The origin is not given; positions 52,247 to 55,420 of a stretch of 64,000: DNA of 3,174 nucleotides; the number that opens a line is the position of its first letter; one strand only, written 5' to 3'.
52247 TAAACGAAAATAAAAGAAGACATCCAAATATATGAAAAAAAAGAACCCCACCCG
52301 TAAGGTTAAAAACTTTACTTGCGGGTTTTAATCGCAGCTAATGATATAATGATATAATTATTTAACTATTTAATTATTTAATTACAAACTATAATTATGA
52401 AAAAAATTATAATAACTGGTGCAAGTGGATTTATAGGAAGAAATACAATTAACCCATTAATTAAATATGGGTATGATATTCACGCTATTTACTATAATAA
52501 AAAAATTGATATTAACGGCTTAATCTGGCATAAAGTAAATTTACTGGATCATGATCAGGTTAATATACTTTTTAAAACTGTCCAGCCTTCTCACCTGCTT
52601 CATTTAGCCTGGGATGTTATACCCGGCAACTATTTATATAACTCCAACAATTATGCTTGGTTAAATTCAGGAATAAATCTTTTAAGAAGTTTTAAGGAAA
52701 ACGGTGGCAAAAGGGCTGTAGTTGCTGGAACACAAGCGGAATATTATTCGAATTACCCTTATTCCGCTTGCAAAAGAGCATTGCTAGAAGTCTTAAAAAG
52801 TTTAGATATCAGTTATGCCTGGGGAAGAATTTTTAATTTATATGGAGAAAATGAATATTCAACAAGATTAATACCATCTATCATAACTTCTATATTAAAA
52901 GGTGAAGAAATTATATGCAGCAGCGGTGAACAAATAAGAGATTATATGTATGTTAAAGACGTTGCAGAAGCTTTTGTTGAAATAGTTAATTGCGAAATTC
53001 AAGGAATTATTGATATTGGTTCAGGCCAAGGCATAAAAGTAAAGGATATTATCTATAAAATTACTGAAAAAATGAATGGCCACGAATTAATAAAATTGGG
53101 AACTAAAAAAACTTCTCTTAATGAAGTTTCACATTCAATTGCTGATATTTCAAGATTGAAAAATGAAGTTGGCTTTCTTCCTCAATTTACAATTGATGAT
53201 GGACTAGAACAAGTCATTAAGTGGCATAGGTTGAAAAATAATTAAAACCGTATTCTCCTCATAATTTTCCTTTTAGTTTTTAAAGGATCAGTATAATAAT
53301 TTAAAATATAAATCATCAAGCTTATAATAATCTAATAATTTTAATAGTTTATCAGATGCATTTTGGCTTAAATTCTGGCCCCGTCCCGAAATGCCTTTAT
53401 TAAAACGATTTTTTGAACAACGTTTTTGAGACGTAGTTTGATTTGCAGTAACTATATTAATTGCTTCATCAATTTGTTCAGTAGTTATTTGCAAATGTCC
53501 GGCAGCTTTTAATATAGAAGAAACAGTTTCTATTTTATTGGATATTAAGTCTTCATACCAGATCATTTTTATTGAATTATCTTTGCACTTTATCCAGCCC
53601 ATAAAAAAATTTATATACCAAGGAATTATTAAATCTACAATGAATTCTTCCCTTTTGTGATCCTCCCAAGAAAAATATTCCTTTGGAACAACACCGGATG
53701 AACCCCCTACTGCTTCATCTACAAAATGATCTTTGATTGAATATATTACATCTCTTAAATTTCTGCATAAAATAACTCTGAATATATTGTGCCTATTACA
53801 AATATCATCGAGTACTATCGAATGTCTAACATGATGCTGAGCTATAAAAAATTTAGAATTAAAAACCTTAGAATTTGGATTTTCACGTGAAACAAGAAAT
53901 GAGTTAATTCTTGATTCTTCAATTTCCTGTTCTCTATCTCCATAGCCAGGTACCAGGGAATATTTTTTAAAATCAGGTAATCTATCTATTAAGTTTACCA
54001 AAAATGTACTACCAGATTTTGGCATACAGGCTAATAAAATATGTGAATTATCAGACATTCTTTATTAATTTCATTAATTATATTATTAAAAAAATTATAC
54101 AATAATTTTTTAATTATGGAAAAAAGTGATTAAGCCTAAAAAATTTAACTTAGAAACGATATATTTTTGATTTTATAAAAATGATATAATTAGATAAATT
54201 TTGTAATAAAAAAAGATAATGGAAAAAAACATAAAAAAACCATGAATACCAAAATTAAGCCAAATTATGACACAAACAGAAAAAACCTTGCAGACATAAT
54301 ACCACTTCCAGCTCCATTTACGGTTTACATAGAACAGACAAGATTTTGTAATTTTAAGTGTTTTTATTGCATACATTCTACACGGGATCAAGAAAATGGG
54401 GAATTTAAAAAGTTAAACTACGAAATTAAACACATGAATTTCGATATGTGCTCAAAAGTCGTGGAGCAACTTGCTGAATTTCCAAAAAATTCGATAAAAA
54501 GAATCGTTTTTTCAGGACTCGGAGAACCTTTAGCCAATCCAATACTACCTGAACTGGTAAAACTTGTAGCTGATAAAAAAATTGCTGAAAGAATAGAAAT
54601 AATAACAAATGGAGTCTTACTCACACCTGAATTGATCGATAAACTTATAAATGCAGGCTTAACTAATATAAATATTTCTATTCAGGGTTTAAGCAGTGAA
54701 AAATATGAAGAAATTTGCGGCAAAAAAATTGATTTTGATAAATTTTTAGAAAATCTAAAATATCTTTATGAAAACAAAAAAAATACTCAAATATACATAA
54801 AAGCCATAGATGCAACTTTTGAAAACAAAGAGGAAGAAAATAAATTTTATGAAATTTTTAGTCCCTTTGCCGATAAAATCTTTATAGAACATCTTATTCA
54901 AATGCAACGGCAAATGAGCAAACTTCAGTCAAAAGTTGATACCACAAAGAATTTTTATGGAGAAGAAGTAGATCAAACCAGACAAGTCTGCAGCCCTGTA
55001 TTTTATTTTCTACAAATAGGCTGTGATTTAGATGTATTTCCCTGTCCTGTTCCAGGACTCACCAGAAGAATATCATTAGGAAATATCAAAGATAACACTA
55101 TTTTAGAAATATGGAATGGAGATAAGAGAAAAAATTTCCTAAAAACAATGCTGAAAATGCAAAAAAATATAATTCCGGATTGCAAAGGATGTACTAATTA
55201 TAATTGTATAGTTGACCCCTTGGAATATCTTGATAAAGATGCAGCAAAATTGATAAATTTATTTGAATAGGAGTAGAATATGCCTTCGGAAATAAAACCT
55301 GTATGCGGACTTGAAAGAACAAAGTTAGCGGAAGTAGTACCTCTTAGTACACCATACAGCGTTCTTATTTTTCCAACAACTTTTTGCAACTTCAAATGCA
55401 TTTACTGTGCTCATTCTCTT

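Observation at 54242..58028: Three tandem radical SAM/SPASM-like paralogues directly upstream of a protein ending in E-x3-Y-COOH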

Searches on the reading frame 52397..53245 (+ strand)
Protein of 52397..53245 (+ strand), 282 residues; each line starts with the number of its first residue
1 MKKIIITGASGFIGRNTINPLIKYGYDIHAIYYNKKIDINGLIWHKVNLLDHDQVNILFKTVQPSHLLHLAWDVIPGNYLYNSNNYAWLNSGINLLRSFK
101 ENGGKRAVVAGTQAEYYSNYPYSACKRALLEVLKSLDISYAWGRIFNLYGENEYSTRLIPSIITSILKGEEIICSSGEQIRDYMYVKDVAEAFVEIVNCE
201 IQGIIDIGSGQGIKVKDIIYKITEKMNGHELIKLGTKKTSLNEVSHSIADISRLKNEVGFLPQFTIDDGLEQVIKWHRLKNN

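Call 75: search_protein_families(library=ncbifam, proteins=[window:52397-53245:+], max_evalue=1e-10)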
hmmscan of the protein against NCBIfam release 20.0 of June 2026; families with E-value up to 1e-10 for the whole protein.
window:52397-53245:+ (282 aa): 6 families
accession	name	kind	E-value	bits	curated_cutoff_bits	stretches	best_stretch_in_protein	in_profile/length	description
TIGR01181.1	dTDP_gluc_dehyt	equivalog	1.6e-24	86.6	365.1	1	113-278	142-312/321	dTDP-glucose 4,6-dehydratase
TIGR04180.1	EDH_00030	hypoth_equivalog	2.3e-21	76.2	475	1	4-264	1-296/297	NAD-dependent 4,6-dehydratase LegB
TIGR01179.1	galE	equivalog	8.2e-17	61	262.3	0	169-279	214-327/332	UDP-glucose 4-epimerase GalE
TIGR02197.1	heptose_epim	equivalog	2.9e-15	56.2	274.6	1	144-276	166-312/316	ADP-glyceromanno-heptose 6-epimerase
NF007582.0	PRK10217.1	equivalog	1.2e-14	54.1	698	0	115-277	153-331/355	dTDP-glucose 4,6-dehydratase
NF007490.0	PRK10084.1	subfamily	3.8e-14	52.4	649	1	113-277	158-334/361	dTDP-glucose 4,6-dehydratase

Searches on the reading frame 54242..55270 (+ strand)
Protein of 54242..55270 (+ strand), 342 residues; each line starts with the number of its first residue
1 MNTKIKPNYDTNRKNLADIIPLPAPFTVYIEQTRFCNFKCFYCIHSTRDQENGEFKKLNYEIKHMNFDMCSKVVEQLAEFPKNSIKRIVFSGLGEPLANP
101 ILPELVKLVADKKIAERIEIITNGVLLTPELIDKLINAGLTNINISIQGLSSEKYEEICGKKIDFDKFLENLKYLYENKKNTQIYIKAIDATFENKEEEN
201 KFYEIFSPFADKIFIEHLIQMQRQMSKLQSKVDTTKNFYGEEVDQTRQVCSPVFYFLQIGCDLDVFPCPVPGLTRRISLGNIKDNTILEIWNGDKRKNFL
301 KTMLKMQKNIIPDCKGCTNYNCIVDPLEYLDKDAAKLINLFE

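Call 5: search_protein_families(library=pfam, proteins=[window:54242-55270:+], max_evalue=0.01)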
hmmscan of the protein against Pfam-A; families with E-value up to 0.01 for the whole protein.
window:54242-55270:+ (342 aa): 3 families
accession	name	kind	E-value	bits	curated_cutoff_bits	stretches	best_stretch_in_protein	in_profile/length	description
PF04055.27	Radical_SAM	-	5.5e-25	88.9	29.5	1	32-181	3-142/166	Radical SAM superfamily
PF13186.11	SPASM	-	1e-10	42.2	21.5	1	250-318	1-67/67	Iron-sulfur cluster-binding domain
PF20665.3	Zw10_middle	-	0.00062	20.1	23.6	1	109-197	130-218/230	Centromere/kinetochore protein zw10, middle domain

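Call 6: search_protein_families(library=ncbifam, proteins=[window:54242-55270:+], max_evalue=0.01)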
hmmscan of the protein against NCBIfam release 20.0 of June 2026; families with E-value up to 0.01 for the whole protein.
window:54242-55270:+ (342 aa): 55 families (the best 25 are shown)
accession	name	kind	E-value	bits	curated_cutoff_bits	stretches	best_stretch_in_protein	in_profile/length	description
TIGR04317.1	W_rSAM_matur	equivalog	1.3e-28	100.1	380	1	27-195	5-156/349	tungsten cofactor oxidoreductase radical SAM maturase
TIGR04311.1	rSAM_Geo_metal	subfamily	8.4e-22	77.8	400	2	25-181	2-145/423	radical SAM/SPASM family putative metalloenzyme maturase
TIGR02666.1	moaA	equivalog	8.2e-21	74.3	284.05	1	33-208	17-182/336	GTP 3',8-cyclase MoaA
NF033640.1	N_Twi_rSAM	subfamily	2.5e-18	66.4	170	2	24-187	109-277/398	twitch domain-containing radical SAM protein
NF001199.0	PRK00164.2-1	equivalog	9e-18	64.4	231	1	30-232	16-198/308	GTP 3',8-cyclase MoaA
TIGR02668.1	moaA_archaeal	equivalog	1.6e-17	63.5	325.25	1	30-176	14-144/303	GTP 3',8-cyclase MoaA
TIGR02109.1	PQQ_syn_pqqE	equivalog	4.3e-17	62.1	381.35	1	23-174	4-140/358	pyrroloquinoline quinone biosynthesis protein PqqE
TIGR04347.1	pseudo_SAM_Halo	equivalog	5.6e-17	62.1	525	1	29-174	41-170/390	TIGR04347 family pseudo-SAM/SPASM protein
TIGR04054.1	rSAM_NirJ1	equivalog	5.1e-16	58.3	650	1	28-224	38-216/387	putative heme d1 biosynthesis radical SAM protein NirJ1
TIGR04546.1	rSAM_ahbC_deAc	equivalog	1.2e-14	53.9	650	1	29-174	42-171/390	12,18-didecarboxysiroheme deacetylase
TIGR04545.1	rSAM_ahbD_hemeb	equivalog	6.9e-14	52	500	1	30-187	4-146/339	heme b synthase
TIGR04053.2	TIGR04053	equivalog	2.2e-13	50.2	395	1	24-195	6-165/366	TIGR04053 family radical SAM/SPASM domain-containing protein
TIGR04055.1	rSAM_NirJ2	equivalog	3.6e-13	49.7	500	1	32-195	6-153/326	putative heme d1 biosynthesis radical SAM protein NirJ2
NF038283.1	viperin_w_prok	equivalog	7.1e-13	48.4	180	1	33-225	9-197/281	viperin family antiviral radical SAM protein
TIGR04133.1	rSAM_w_lipo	hypoth_equivalog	3.2e-12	46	425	1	27-182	25-167/350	TIGR04133 family radical SAM/SPASM protein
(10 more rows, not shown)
